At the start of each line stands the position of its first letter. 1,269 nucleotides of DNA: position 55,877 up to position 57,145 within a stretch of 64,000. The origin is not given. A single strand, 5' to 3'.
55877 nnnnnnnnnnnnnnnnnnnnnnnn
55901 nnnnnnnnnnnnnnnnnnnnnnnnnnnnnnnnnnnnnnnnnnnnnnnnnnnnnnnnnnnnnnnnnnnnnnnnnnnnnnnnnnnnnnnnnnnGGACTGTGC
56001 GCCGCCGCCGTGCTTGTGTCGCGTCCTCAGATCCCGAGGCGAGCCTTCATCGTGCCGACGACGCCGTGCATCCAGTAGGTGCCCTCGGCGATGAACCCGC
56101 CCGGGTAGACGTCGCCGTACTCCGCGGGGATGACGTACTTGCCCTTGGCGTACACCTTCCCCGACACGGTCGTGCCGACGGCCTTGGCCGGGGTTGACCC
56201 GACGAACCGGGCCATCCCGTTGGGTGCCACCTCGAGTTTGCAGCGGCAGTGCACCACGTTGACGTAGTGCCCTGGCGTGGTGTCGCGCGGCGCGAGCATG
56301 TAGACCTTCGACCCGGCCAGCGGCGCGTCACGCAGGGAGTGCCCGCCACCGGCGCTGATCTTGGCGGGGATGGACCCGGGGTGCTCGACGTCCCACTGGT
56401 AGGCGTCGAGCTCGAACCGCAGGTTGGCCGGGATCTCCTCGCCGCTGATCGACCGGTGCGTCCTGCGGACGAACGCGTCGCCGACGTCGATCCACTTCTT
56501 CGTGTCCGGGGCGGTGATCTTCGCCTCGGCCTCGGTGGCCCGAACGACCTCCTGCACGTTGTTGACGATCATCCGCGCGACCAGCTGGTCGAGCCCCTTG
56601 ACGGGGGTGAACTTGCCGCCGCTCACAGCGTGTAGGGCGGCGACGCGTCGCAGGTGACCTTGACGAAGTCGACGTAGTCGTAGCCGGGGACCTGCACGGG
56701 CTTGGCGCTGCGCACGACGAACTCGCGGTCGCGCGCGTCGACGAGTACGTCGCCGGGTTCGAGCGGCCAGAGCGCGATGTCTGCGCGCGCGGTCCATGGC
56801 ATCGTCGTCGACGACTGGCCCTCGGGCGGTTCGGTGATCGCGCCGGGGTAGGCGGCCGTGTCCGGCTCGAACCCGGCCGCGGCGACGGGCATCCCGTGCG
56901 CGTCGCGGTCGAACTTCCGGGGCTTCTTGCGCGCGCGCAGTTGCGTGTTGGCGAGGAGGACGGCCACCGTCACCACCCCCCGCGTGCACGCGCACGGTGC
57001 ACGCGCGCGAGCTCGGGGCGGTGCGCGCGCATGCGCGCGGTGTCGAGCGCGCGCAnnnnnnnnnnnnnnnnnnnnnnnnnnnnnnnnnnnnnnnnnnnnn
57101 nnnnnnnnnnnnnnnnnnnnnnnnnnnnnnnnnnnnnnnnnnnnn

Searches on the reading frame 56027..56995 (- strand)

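Call 35: search_protein_families(library=phrogs, proteins=[window:56027-56995:-], max_evalue=0.001)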
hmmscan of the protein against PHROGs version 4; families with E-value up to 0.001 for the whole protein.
window:56027-56995:- (322 aa): 1 family
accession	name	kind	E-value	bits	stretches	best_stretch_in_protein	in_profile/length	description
phrog_2468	-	head and packaging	0.00088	19.8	1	158-199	206-247/303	head morphogenesis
